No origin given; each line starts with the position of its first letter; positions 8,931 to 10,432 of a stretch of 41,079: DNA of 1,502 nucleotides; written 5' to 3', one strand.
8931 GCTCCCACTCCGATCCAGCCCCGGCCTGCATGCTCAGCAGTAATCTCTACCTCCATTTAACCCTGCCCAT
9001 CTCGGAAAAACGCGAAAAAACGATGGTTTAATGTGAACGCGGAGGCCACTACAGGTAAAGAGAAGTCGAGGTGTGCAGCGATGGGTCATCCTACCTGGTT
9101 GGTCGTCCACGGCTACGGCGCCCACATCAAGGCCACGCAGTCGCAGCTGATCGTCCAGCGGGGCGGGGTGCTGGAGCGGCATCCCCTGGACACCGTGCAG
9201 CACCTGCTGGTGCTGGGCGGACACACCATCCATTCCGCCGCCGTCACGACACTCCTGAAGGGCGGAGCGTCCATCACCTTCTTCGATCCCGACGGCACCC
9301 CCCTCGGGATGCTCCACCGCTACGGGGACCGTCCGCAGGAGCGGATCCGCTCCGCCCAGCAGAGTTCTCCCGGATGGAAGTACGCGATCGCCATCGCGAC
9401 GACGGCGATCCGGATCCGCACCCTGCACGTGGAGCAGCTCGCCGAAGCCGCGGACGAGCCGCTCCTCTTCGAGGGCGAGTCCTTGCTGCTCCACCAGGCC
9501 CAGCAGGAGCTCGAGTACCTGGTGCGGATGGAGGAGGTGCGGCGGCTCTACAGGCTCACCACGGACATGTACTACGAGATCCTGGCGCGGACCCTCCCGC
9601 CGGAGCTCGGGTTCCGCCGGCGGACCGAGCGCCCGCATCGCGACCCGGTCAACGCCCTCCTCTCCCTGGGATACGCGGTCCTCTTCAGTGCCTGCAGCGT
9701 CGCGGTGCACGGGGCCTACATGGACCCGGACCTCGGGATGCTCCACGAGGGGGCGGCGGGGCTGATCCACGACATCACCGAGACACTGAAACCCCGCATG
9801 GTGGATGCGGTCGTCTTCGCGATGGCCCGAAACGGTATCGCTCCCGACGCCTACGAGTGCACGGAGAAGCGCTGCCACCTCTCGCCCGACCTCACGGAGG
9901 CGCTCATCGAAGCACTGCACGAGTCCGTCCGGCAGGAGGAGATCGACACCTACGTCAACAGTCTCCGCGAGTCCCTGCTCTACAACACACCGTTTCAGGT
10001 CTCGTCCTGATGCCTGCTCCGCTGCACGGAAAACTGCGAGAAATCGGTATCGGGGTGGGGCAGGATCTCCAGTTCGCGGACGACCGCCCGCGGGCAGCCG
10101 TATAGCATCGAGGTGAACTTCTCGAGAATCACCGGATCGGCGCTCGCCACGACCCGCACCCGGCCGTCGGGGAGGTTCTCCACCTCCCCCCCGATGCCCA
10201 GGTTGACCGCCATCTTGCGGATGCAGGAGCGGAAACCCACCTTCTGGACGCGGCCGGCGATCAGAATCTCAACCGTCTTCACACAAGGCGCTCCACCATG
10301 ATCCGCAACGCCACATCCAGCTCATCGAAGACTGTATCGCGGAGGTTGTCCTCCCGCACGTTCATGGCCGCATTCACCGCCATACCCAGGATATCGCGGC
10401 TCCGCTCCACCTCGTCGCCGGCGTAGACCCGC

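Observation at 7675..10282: Stand-alone cas1 with no cas2, no array and no polymerase, wedged between an arginine-deiminase-like gene and an acylphosphatase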

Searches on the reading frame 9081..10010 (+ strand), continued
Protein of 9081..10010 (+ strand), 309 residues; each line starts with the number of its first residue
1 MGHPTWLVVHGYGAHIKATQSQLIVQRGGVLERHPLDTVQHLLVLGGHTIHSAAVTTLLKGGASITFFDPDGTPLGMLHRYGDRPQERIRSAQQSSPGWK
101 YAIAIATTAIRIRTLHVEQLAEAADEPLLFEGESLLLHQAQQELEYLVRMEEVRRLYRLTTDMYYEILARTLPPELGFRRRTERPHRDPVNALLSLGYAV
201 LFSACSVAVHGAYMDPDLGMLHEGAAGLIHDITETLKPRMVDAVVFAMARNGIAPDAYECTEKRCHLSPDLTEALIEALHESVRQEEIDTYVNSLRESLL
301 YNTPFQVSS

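Call 47: fold_search(model_id=the predicted structure, library=pdb)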
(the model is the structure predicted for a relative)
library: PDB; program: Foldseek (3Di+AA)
matches with E <= 10: 466; with E <= 0.001: 152
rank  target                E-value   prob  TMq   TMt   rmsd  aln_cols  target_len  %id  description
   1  4n06_A                9.9e-19  1.00  0.79  0.72   4.4       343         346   22  Crystal structure of Cas1 from Archaeoglobus fulgidus and its nucleolytic activity (released 2014-01-15)
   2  4n06_B                5.7e-18  1.00  0.79  0.71   4.3       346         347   22  Crystal structure of Cas1 from Archaeoglobus fulgidus and its nucleolytic activity (released 2014-01-15)
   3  7kfu_C                2.8e-16  1.00  0.84  0.31   3.5       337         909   20  Cas6-RT-Cas1--Cas2 complex (released 2021-03-31)
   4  7kft_E                3.1e-16  1.00  0.84  0.77   3.5       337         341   20  Partial Cas6-RT-Cas1--Cas2 complex (released 2021-03-31)
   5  7kft_D                3.4e-16  1.00  0.63  0.59   6.6       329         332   21  Partial Cas6-RT-Cas1--Cas2 complex (released 2021-03-31)
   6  6opm_C                4.2e-16  1.00  0.84  0.73   3.0       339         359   16  Casposase bound to integration product (released 2020-02-12)
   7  4xtk_A                4.2e-16  1.00  0.82  0.81   3.7       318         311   17  Structure of TM1797, a CAS1 protein from Thermotoga maritima (released 2015-02-11)
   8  4xtk_D                5.1e-16  1.00  0.82  0.82   3.6       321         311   16  Structure of TM1797, a CAS1 protein from Thermotoga maritima (released 2015-02-11)
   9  7cr6_B                9.5e-16  1.00  0.62  0.60   7.9       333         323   21  Synechocystis Cas1-Cas2/prespacer binary complex (released 2021-03-31)
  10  4wj0_A                1.1e-15  1.00  0.84  0.83   2.8       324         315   17  Structure of PH1245, a cas1 from Pyrococcus horikoshii (released 2014-10-15)
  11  4xtk_B                1.5e-15  1.00  0.82  0.82   3.5       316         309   16  Structure of TM1797, a CAS1 protein from Thermotoga maritima (released 2015-02-11)
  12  4wj0_B                3.3e-15  1.00  0.61  0.61   8.4       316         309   18  Structure of PH1245, a cas1 from Pyrococcus horikoshii (released 2014-10-15)
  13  2yzs_A                8.8e-15  1.00  0.80  0.80   3.5       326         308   14  Crystal structure of uncharacterized conserved protein from Aquifex aeolicus (released 2007-11-06)
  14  6opm_B                9.8e-15  1.00  0.63  0.55   8.3       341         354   16  Casposase bound to integration product (released 2020-02-12)
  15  4xtk_E                1.3e-14  1.00  0.59  0.57   9.1       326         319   16  Structure of TM1797, a CAS1 protein from Thermotoga maritima (released 2015-02-11)
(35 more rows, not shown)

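Call 48: find_encoding_contigs(protein=P0002, flank=10000, max_places=3)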
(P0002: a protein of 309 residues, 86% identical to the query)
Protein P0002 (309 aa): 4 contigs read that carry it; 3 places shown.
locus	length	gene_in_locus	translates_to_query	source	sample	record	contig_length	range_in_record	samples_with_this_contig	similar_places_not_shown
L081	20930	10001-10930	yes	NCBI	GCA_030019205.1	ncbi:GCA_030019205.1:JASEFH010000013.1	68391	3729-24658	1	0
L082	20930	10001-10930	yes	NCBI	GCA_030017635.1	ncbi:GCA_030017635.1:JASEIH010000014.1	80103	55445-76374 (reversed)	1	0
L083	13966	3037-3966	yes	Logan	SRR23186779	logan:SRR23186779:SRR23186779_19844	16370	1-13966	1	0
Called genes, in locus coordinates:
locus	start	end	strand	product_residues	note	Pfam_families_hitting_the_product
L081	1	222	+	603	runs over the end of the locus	-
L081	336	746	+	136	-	PF00581:Rhodanese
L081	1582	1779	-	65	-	-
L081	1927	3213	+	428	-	PF00215:OMPdecase, PF05690:ThiG (weak), PF03737:RraA-like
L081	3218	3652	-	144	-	PF13291:ACT_4 (faint), PF01842:ACT (weak), PF13840:ACT_7 (faint), PF19571:ACT_8, PF22468:ACT_9 (faint), PF22629:ACT_AHAS_ss (faint), PF01842:ACT (weak)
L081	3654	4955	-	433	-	PF00501:AMP-binding, PF14535:AMP-binding_C_2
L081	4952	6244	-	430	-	PF00501:AMP-binding, PF14535:AMP-binding_C_2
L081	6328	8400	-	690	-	PF05228:CHASE4, PF00672:HAMP (faint), PF00989:PAS (weak), PF08448:PAS_4, PF13426:PAS_9 (weak), PF08447:PAS_3, PF00512:HisKA (weak), PF02518:HATPase_c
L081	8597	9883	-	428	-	PF02274:ADI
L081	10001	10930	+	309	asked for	PF01867:Cas_Cas1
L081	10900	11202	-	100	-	PF00708:Acylphosphatase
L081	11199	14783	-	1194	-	-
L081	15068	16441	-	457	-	PF02878:PGM_PMM_I, PF02879:PGM_PMM_II, PF02880:PGM_PMM_III, PF00408:PGM_PMM_IV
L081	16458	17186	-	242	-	PF03205:MobB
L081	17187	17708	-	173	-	PF19122:DUF5806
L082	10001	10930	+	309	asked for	PF01867:Cas_Cas1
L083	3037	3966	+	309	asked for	PF01867:Cas_Cas1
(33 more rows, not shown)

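Call 49: find_encoding_contigs(protein=P0003, flank=10000, max_places=2)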
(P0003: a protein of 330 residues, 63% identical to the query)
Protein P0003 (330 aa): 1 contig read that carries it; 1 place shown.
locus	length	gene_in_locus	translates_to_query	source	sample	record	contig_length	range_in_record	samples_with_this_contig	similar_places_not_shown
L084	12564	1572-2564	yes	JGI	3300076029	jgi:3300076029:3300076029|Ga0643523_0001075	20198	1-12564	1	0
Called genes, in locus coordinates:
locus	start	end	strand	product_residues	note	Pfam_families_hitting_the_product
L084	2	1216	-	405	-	?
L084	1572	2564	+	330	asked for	PF01867:Cas_Cas1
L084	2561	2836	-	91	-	PF00708:Acylphosphatase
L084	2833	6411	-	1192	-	-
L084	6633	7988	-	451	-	PF02878:PGM_PMM_I, PF02879:PGM_PMM_II, PF02880:PGM_PMM_III, PF00408:PGM_PMM_IV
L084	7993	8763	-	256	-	PF03205:MobB, PF02391:MoaE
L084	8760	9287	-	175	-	PF19122:DUF5806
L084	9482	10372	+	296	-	-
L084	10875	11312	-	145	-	PF07366:SnoaL, PF12680:SnoaL_2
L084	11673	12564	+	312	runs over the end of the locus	PF13495:Phage_int_SAM_4 (weak), PF00589:Phage_integrase, PF22823:MrpR_C_cat (faint)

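Call 66: search_protein_families(library=pfam, proteins=[L053:5321-7963:+, L053:7963-9150:+, L053:9433-9879:+, L069:9266-9931:+, L070:8676-9605:+, L070:7375-8613:+, L065:9324-9896:+, L065:7585-8955:+, L029:9157-9750:-, L030:8974-9804:-], max_evalue=0.001)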
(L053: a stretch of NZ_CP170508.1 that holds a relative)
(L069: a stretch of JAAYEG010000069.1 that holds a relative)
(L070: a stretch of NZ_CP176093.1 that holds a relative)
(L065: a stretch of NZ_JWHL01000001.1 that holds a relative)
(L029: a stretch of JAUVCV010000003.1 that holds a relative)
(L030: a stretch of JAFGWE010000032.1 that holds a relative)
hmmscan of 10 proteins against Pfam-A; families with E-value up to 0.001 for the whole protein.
L053:5321-7963:+ (880 aa): 5 families
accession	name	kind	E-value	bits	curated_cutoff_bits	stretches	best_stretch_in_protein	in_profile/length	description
PF04997.17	RNA_pol_Rpb1_1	-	3.1e-95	319.6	39.7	1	5-310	2-312/312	RNA polymerase Rpb1, domain 1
PF00623.25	RNA_pol_Rpb1_2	-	6.1e-65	219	25.3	1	312-482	1-165/166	RNA polymerase Rpb1, domain 2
PF04983.23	RNA_pol_Rpb1_3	-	2.7e-38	131.8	28.9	1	486-650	1-161/162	RNA polymerase Rpb1, domain 3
PF05000.22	RNA_pol_Rpb1_4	-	6.9e-31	106.8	24.8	1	678-782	3-107/107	RNA polymerase Rpb1, domain 4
PF04998.22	RNA_pol_Rpb1_5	-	3.2e-28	99.4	28.5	1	789-854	1-66/267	RNA polymerase Rpb1, domain 5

L053:7963-9150:+ (395 aa): 1 family
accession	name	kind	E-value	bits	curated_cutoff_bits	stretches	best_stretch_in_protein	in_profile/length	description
PF04998.22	RNA_pol_Rpb1_5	-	1.6e-53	182.3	28.5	1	39-334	56-265/267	RNA polymerase Rpb1, domain 5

L053:9433-9879:+ (148 aa): 5 families
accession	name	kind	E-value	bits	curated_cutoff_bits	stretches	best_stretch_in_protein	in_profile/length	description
PF07650.23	KH_2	-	6.1e-18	64.9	22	1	17-84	7-66/78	KH domain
PF13184.12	KH_5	-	9.3e-14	51.8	27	1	35-94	3-68/69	NusA-like KH domain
PF13083.13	KH_KhpA-B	-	4.7e-08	33.3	32.1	1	79-124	6-51/73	KhpA/KhpB, KH domain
PF23095.1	KH_NusA_C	-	5.7e-05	23.5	34.2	0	45-74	9-38/59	Transcription termination/antitermination protein NusA, KH domain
PF00013.35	KH_1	-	0.00028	21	21.5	0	40-77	5-41/66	KH domain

L069:9266-9931:+ (221 aa): 5 families
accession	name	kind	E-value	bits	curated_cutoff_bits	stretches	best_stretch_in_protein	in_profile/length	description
PF07650.23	KH_2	-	1.7e-16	60.3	22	1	90-148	7-65/78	KH domain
PF13184.12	KH_5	-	4.2e-13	49.6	27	1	108-167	3-68/69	NusA-like KH domain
PF13083.13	KH_KhpA-B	-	1.3e-08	35.1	32.1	1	150-197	4-51/73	KhpA/KhpB, KH domain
PF23095.1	KH_NusA_C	-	0.00016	22.1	34.2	0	119-149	10-40/59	Transcription termination/antitermination protein NusA, KH domain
PF00013.35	KH_1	-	0.00059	20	21.5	0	112-149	4-40/66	KH domain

L070:8676-9605:+ (309 aa): 3 families
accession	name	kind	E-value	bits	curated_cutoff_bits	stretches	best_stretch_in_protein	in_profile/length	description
PF00903.31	Glyoxalase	-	3.7e-13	50.4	20.6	2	188-307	1-121/121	Glyoxalase/Bleomycin resistance protein/Dioxygenase superfamily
PF13669.12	Glyoxalase_4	-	2.4e-06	28.2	27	0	13-127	2-80/109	Glyoxalase/Bleomycin resistance protein/Dioxygenase superfamily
PF12681.13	Glyoxalase_2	-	7e-05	23.2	30.1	0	13-37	3-27/118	Glyoxalase-like domain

L070:7375-8613:+ (412 aa): 1 family
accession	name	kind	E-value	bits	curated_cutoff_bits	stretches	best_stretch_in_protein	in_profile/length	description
PF00162.24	PGK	-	2.3e-120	402.5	27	1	15-396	2-379/379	Phosphoglycerate kinase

L065:9324-9896:+ (190 aa): 2 families
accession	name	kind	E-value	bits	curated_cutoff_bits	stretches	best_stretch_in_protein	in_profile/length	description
PF07998.17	Peptidase_M54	-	4.4e-18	66.4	24.4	1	89-187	99-192/194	Peptidase family M54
PF00413.30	Peptidase_M10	-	0.00018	21.9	24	1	144-165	113-134/159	Matrixin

L065:7585-8955:+ (456 aa): 8 families
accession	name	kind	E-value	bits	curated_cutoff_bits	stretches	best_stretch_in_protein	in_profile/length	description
PF00004.35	AAA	-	8.5e-12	46.1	21.2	1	41-147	1-119/131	ATPase family associated with various cellular activities (AAA)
PF25361.1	AAA_lid_RFC1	-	1.8e-06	27.8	34.9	1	167-202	8-43/59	RFC1-like, AAA+ ATPase lid domain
PF21960.2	RCF1-5-like_lid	-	1.4e-05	25.4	27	1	167-201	3-38/43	RCF1/5-like, AAA+ ATPase lid domain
PF05496.18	RuvB_N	-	2.2e-05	24.7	27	1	10-67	2-62/159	Holliday junction DNA helicase RuvB P-loop domain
PF22608.2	DNAX_ATPase_lid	-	0.00012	22.2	27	1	166-201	5-40/49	DNA polymerase III clamp loader subunit, ATPase lid domain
PF13401.12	AAA_22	-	0.00017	22.3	27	0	37-109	4-96/130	AAA domain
PF20720.3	nSTAND3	-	0.0002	21.5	27.2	0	28-71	7-53/155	Novel STAND NTPase 3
PF03215.21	Rad17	-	0.00046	20.6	23.8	1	4-69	8-76/186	Rad17 P-loop domain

L029:9157-9750:- (197 aa): 1 family
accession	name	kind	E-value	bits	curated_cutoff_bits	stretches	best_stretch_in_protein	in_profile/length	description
PF03729.18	DUF308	-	6.1e-19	68.5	25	3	82-152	1-72/73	Short repeat of unknown function (DUF308)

L030:8974-9804:- (276 aa): 2 families
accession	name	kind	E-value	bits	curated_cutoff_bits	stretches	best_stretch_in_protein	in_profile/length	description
PF00497.25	SBP_bac_3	-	3e-39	134.2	26.4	1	50-268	2-129/132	Bacterial extracellular solute-binding proteins, family 3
PF10613.14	Lig_chan-Glu_bd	-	3e-09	37.4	30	1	71-137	30-109/115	Ligated ion channel L-glutamate- and glycine-binding site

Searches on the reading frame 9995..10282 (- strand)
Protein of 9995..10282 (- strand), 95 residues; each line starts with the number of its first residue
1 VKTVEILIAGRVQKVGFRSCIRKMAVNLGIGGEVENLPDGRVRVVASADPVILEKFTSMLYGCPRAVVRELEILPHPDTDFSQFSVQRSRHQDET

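Call 3: search_protein_families(library=pfam, proteins=[window:9995-10282:-], max_evalue=0.1)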
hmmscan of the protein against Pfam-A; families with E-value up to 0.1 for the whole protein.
window:9995-10282:- (95 aa): 1 family
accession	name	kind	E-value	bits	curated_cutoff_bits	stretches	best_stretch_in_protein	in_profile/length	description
PF00708.24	Acylphosphatase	-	2.4e-15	57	22.5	1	5-85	2-84/85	Acylphosphatase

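Call 4: search_protein_families(library=ncbifam, proteins=[window:9995-10282:-], max_evalue=0.1)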
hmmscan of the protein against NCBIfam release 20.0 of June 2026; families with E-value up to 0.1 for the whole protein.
window:9995-10282:- (95 aa): 30 families (the best 25 are shown)
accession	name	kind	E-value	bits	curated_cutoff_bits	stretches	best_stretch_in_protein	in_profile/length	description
NF011007.0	PRK14433.1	equivalog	4.9e-17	61.9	100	1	1-86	1-87/88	acylphosphatase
NF011009.0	PRK14435.1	equivalog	1.1e-15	57.5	119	1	1-86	1-87/90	acylphosphatase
NF011000.0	PRK14426.1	equivalog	1.9e-12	47.1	89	1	4-86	6-91/92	acylphosphatase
NF011019.0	PRK14448.1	equivalog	6.1e-12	45.5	100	1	4-87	4-89/90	acylphosphatase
NF011004.0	PRK14430.1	equivalog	2.1e-11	44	101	1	2-86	4-88/92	acylphosphatase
NF011021.0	PRK14450.1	equivalog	2.1e-11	43.6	109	1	1-86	1-89/91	acylphosphatase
NF011020.0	PRK14449.1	equivalog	2.5e-11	43.3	103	1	2-52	3-53/90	acylphosphatase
NF011023.0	PRK14452.1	equivalog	2.8e-11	43.5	113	1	6-59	24-77/107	acylphosphatase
NF011008.0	PRK14434.1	equivalog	7.2e-11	42.2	86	1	1-86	1-90/92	acylphosphatase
NF011022.0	PRK14451.1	equivalog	7.3e-11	42.2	91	1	6-86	9-90/91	acylphosphatase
NF011012.0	PRK14440.1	equivalog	1.1e-10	41.6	103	1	3-72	4-74/90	acylphosphatase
NF011017.0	PRK14445.1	equivalog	1.3e-10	41.4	97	1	2-86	4-90/92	acylphosphatase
NF011003.0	PRK14429.1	equivalog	1.4e-10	41.1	90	1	1-74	1-75/91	acylphosphatase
NF011016.0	PRK14444.1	equivalog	2.2e-10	40.8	103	1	4-73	6-76/92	acylphosphatase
NF011014.0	PRK14442.1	equivalog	4.9e-10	39.7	98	1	5-88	7-91/91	acylphosphatase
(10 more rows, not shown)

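Call 33: search_protein_families(library=padloc, proteins=[window:9995-10282:-], max_evalue=0.001)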
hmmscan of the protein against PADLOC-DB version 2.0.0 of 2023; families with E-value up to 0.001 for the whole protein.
window:9995-10282:- (95 aa): 0 families
